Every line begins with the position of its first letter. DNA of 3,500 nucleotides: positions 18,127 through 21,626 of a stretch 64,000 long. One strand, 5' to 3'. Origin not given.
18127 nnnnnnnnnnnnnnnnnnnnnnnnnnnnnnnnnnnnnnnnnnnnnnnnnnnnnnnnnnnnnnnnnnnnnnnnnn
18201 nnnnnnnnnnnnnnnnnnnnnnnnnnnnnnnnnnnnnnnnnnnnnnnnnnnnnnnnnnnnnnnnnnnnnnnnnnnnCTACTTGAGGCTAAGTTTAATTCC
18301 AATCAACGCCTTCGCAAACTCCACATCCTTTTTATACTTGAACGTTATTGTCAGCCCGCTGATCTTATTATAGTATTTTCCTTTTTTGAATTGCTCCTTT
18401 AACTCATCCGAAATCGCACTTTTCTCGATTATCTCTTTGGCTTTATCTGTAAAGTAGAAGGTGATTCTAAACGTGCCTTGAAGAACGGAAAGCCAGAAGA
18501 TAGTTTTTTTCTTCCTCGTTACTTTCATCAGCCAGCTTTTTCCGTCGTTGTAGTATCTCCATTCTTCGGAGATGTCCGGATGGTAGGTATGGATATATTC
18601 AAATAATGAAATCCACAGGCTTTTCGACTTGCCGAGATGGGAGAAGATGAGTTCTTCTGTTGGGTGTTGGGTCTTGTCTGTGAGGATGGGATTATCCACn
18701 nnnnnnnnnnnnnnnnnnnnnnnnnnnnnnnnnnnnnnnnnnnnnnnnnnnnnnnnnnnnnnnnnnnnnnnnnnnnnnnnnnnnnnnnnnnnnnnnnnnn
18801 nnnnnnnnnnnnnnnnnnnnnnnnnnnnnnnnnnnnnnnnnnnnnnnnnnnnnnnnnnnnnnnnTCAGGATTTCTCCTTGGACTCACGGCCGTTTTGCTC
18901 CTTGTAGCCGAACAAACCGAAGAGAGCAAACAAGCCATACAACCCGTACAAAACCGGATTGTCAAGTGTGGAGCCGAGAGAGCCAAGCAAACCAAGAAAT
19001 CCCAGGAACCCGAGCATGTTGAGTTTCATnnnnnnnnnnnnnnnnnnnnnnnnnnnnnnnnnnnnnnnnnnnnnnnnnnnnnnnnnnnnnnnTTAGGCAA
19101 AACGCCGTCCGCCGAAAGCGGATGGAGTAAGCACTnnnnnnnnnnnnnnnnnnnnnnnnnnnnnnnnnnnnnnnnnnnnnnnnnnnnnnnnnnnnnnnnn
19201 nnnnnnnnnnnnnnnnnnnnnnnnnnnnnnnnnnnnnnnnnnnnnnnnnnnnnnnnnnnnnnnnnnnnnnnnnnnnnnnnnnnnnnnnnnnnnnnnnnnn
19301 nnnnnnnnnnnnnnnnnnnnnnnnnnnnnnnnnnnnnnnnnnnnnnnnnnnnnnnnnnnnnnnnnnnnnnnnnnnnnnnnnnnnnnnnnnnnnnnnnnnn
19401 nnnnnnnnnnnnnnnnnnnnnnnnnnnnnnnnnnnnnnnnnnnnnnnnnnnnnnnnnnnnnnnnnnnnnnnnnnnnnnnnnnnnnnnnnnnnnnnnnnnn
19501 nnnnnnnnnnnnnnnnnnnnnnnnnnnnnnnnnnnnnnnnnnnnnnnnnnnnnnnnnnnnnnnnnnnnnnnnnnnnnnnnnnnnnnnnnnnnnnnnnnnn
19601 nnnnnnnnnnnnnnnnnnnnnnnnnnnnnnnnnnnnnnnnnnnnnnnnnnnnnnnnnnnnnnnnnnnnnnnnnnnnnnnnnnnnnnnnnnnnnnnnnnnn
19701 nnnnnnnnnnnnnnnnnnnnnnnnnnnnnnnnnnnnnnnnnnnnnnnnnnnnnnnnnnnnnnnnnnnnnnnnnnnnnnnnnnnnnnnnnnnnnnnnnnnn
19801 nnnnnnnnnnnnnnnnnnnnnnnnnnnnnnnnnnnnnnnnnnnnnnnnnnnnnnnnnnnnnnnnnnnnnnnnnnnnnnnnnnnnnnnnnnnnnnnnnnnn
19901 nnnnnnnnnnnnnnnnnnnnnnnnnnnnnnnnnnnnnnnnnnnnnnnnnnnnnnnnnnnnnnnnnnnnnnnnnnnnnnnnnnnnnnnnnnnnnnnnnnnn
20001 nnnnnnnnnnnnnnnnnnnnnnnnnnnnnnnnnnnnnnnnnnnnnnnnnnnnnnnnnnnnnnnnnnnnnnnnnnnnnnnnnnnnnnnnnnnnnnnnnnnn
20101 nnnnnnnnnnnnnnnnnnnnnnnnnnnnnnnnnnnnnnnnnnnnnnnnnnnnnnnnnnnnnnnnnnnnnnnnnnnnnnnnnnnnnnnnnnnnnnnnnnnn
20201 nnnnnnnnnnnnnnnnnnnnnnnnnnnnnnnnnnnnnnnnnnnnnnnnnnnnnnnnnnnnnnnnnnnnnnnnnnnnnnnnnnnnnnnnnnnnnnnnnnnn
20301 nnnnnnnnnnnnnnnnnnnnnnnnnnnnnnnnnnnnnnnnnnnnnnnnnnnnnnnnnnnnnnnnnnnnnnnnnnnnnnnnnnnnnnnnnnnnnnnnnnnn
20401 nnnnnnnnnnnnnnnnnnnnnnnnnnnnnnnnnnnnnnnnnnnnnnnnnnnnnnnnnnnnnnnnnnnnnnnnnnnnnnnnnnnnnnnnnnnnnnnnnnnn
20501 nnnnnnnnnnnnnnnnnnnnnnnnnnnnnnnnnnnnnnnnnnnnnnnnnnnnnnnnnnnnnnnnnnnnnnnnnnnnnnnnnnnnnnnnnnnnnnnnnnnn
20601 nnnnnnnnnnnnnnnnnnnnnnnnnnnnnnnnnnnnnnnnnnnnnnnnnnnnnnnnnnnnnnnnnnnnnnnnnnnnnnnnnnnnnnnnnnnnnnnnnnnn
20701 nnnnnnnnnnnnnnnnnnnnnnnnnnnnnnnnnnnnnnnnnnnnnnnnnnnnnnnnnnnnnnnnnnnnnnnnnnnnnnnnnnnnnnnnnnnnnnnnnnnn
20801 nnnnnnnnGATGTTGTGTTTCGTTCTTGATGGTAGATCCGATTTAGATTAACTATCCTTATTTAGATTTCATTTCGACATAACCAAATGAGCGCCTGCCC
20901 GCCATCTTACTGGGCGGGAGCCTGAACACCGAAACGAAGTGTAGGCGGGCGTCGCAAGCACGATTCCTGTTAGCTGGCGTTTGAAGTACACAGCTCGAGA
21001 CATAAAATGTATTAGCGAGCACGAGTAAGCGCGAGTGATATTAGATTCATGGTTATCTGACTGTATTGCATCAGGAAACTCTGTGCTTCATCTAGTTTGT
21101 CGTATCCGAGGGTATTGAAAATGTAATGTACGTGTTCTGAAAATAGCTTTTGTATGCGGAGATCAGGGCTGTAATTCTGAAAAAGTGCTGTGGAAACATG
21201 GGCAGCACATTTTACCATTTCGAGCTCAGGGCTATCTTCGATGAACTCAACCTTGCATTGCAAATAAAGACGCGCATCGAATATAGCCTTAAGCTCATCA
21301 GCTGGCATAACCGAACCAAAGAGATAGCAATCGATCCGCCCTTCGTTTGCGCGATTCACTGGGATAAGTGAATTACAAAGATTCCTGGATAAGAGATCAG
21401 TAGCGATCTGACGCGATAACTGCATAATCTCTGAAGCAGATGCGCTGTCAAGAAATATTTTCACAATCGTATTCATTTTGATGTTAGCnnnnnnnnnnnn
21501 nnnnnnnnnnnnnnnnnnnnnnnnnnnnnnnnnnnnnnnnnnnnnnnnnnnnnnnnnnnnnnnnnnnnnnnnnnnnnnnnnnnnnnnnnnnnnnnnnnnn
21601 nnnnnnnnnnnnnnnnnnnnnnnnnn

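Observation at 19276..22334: OLD-family ATPase/Toprim nuclease with two unknown upstream genes, a candidate new OLD-associated module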

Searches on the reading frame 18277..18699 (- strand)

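Call 3: search_protein_families(library=pfam, proteins=[window:18277-18699:-], max_evalue=0.1)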
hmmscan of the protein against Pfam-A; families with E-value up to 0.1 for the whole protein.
window:18277-18699:- (140 aa): 1 family
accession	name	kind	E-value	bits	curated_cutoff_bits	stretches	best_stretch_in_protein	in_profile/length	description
PF12663.12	DUF3788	-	9.3e-26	90.7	25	1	11-136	2-127/128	Protein of unknown function (DUF3788)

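Call 100: search_protein_families(library=phrogs, proteins=[window:18277-18699:-], max_evalue=0.01)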
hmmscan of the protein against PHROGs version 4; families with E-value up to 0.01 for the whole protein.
window:18277-18699:- (140 aa): 0 families

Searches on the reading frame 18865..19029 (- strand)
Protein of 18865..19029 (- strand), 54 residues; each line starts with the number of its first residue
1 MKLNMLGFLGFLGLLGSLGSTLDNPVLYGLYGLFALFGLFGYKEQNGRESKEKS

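Call 30: search_protein_families(library=pfam, proteins=[window:18865-19029:-], max_evalue=0.01)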
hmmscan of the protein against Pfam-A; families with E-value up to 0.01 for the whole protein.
window:18865-19029:- (54 aa): 0 families

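Call 100: search_protein_families(library=phrogs, proteins=[window:18865-19029:-], max_evalue=0.01)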
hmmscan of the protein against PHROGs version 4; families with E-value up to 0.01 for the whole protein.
window:18865-19029:- (54 aa): 0 families

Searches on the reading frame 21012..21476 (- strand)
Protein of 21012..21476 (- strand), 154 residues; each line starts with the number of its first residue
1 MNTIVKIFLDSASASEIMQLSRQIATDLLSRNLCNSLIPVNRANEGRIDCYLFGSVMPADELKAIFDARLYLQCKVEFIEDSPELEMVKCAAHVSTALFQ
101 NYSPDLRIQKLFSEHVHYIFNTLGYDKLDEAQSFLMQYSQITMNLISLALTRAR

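Call 3: search_protein_families(library=pfam, proteins=[window:21012-21476:-], max_evalue=0.1)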
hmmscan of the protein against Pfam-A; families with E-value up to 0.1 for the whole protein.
window:21012-21476:- (154 aa): 1 family
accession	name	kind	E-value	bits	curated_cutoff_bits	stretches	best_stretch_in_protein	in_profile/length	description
PF23686.1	YkiC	-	0.026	15.1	27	1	23-35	8-20/39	YkiC-like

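Call 4: search_protein_families(library=padloc, proteins=[window:21012-21476:-], max_evalue=0.1)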
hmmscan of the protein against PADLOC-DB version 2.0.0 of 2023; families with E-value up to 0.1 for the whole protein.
window:21012-21476:- (154 aa): 0 families

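Call 10: find_homologous_proteins(query=window:21012-21476:-)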
Query window:21012-21476:- (154 aa): 1 proteins with E <= 0.001 among 20 candidates.
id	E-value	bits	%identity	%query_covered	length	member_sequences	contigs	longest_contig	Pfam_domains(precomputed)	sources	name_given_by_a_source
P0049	1.6e-94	331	100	100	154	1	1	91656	-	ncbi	ncbi:MAG: hypothetical protein V1799_04050 [bacterium]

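Call 31: search_protein_families(library=ncbifam, proteins=[window:21012-21476:-], max_evalue=0.1)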
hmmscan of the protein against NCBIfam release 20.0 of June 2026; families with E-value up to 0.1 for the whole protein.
window:21012-21476:- (154 aa): 0 families

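Call 53: search_protein_representatives(protein=window:21012-21476:-)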
Query: 154 residues. Proteins with E-value up to 0.001 (for the whole library): 7; up to 1e-10: 5; up to 1e-30: 0. The best 7 are listed.
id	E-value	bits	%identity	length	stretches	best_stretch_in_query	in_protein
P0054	2.7e-30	121.3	46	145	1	21-147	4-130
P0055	6.9e-21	90.8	37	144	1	4-141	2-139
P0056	2.3e-20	89.1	35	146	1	9-141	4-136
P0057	2.1e-11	60.1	29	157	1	2-134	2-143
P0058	5.9e-11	58.6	32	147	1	1-130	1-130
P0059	4.3e-10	55.8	33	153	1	17-141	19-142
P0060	1.2e-04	38.3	28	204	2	13-129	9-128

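Call 54: find_encoding_contigs(protein=P0054, flank=5000, max_places=2)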
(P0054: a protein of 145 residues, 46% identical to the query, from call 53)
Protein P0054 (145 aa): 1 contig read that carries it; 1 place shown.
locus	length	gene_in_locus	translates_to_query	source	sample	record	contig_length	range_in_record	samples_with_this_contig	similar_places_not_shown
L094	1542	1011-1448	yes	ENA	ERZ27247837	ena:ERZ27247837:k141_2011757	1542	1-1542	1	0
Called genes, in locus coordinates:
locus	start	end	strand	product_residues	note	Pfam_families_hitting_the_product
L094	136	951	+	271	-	-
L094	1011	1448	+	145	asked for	-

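Call 57: find_encoding_contigs(protein=P0055, flank=6000, max_places=2)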
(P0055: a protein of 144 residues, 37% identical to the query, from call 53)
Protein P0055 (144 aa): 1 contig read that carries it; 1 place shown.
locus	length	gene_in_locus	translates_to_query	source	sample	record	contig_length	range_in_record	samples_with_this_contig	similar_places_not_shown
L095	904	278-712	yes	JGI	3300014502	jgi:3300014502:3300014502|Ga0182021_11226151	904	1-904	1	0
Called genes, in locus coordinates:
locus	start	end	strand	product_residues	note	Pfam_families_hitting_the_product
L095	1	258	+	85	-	?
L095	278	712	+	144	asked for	-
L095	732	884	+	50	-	-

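Call 58: find_encoding_contigs(protein=P0056, flank=6000, max_places=2)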
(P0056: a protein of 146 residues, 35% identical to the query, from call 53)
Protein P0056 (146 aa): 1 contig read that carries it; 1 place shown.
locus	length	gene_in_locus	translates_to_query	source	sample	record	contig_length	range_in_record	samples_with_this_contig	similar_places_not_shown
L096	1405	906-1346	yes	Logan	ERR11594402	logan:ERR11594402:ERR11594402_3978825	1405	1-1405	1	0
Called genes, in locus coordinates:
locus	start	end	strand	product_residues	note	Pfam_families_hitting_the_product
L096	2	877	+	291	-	?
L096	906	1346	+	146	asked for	-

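Call 59: find_encoding_contigs(protein=P0057, flank=6000, max_places=2)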
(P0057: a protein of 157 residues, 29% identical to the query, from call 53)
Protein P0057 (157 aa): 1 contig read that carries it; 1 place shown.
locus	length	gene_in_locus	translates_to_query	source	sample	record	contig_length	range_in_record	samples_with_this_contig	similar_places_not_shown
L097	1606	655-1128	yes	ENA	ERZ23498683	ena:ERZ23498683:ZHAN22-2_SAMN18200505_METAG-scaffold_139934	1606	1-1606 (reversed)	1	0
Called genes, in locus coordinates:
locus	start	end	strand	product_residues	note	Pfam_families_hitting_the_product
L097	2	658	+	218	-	?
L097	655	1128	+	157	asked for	-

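Call 64: find_related_loci(query=A6, collection=metagenome_contigs, flank=6000)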
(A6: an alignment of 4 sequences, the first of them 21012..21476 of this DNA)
Query A6 (154 aa) in metagenome_contigs; peptide patterns used: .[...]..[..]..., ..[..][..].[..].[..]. (x = any residue, [..] = any of these).
200 stretches matched a pattern; 1 encode a relative of the query (tblastn E <= 1e-3); 1 distinct loci.
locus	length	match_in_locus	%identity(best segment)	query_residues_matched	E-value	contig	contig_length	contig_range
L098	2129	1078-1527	35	4-153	2e-28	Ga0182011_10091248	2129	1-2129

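Call 68: find_related_loci(query=A6, collection=viral_contigs, flank=6000)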
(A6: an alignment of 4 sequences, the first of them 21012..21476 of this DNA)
Query A6 (154 aa) in viral_contigs; peptide patterns used: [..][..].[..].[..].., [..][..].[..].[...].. (x = any residue, [..] = any of these).
48 stretches matched a pattern, but none encodes a relative of the query by tblastn (E <= 1e-3).

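Call 100: search_protein_families(library=phrogs, proteins=[window:21012-21476:-], max_evalue=0.01)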
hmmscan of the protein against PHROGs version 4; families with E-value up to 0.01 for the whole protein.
window:21012-21476:- (154 aa): 0 families

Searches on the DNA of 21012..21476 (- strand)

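Call 92: build_rna_model(alignment_id=A10, structure=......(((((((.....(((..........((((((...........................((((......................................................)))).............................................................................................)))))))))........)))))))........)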
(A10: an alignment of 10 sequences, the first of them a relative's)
Model R1 built from alignment A10 (10 sequences, 251 columns); structure: as given.
model positions 167; base pairs 20; branch points 0; effective number of sequences 4.09; information 0.59 bits per position. Calibrated on 0.2 Mb of random sequence (short: E-values are rough).
structure used (alignment columns):
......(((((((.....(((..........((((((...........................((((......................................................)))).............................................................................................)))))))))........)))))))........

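Call 93: search_with_rna_model(model_id=R1, sources=[window, L001, L003, L005, L008, L009, L010, L011, L013, L014, L015, L016, L017, L018, L019, L020, L021, L022, L023, L024, L025, L026, L027, L028, L029, L030, L031, L032, L033, L034, L035, L036, L037, L038, L039, L040, L041, L042, L043, L044, L045, L046, L047, L048, L049, L050, L051, L052, L053, L054, L055, L056, L057, L058, L059, L060, L094, L096, L097, L098], max_evalue=1)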
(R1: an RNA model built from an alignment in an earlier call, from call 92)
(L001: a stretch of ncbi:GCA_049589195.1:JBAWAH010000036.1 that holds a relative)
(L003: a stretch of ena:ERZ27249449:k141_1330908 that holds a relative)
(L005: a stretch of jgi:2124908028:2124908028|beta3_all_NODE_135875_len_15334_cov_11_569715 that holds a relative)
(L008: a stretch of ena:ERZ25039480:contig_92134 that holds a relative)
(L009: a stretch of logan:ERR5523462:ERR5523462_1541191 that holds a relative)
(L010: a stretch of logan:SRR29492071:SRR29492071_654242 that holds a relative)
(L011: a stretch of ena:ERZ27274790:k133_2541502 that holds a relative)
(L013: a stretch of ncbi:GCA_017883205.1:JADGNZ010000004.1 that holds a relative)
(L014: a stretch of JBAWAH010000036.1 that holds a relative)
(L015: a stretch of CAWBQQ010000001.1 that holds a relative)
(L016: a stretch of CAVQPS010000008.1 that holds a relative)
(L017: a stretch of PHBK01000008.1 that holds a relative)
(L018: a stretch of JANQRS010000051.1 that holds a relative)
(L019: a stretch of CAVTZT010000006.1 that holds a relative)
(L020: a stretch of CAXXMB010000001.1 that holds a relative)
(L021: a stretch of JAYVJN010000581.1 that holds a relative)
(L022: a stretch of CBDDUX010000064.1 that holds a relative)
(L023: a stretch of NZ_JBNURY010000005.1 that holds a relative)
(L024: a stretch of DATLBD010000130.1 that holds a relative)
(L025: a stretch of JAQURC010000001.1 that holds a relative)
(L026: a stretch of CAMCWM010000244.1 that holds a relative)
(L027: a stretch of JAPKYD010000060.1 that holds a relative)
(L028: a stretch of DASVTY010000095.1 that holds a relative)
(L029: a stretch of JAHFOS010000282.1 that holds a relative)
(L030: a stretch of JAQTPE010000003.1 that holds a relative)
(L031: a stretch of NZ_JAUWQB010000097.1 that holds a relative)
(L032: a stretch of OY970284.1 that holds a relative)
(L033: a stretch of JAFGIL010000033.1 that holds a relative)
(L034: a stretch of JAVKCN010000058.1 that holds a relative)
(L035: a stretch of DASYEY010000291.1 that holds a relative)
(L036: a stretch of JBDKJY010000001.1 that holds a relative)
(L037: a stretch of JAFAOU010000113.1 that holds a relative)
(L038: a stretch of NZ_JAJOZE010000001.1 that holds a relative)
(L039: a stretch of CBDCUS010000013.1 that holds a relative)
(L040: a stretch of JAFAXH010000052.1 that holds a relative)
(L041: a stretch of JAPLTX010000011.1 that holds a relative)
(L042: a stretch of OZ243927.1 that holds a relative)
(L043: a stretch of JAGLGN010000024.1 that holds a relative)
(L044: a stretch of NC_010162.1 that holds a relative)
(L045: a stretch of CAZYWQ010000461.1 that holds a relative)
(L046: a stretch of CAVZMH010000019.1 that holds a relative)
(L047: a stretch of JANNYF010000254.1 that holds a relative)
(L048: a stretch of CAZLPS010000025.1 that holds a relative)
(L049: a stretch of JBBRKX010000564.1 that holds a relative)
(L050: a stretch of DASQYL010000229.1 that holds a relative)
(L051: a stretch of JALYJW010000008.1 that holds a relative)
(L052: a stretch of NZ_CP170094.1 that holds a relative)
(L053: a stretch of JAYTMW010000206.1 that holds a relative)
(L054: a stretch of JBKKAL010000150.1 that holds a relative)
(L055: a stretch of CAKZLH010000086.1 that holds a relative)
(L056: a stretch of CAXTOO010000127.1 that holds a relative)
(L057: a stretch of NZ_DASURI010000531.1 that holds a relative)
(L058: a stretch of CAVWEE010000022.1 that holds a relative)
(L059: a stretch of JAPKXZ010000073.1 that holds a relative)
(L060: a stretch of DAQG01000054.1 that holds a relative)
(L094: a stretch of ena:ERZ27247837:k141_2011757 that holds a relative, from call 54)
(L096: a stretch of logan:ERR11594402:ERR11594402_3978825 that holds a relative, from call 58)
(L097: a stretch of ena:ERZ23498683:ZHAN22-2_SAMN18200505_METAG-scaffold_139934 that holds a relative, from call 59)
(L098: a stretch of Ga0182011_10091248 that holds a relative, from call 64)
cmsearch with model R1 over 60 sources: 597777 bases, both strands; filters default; matches with E-value up to 1: 15.
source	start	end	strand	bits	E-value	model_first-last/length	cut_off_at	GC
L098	1931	2096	+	162.2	2.6e-44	1-167/167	no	0.58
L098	1528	1692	+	153.7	7.3e-42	1-167/167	no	0.55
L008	3946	4111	+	151.5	3.1e-41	1-167/167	no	0.6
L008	1611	1773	+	149.8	9.2e-41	1-167/167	no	0.54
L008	3133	3301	+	144.1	4e-39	1-167/167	no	0.61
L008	2013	2177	+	141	3e-38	1-167/167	no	0.61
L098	1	140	+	109.3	3.4e-29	25-167/167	5'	0.57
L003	8994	9194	+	109.1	3.9e-29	1-167/167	no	0.5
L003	7535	7771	+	93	1.6e-24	1-167/167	no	0.5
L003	11347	11535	+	78.3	2.5e-20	1-167/167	no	0.64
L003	10569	10762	+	40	2.2e-09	1-167/167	no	0.41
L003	9864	10138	+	38.6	5.3e-09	1-167/167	no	0.54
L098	1929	2094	-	16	0.015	1-167/167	no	0.59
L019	1165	1241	+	15.2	0.027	1-167/167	no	0.66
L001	13154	13293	+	9.8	0.91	1-167/167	no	0.54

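Call 108: search_rna_families(sources=[L098, L008], threshold=evalue, max_evalue=1)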
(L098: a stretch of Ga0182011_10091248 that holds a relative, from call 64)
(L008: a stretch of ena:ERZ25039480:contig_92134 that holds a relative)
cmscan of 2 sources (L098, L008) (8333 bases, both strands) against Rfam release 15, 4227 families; matches with E-value up to 1: 0.
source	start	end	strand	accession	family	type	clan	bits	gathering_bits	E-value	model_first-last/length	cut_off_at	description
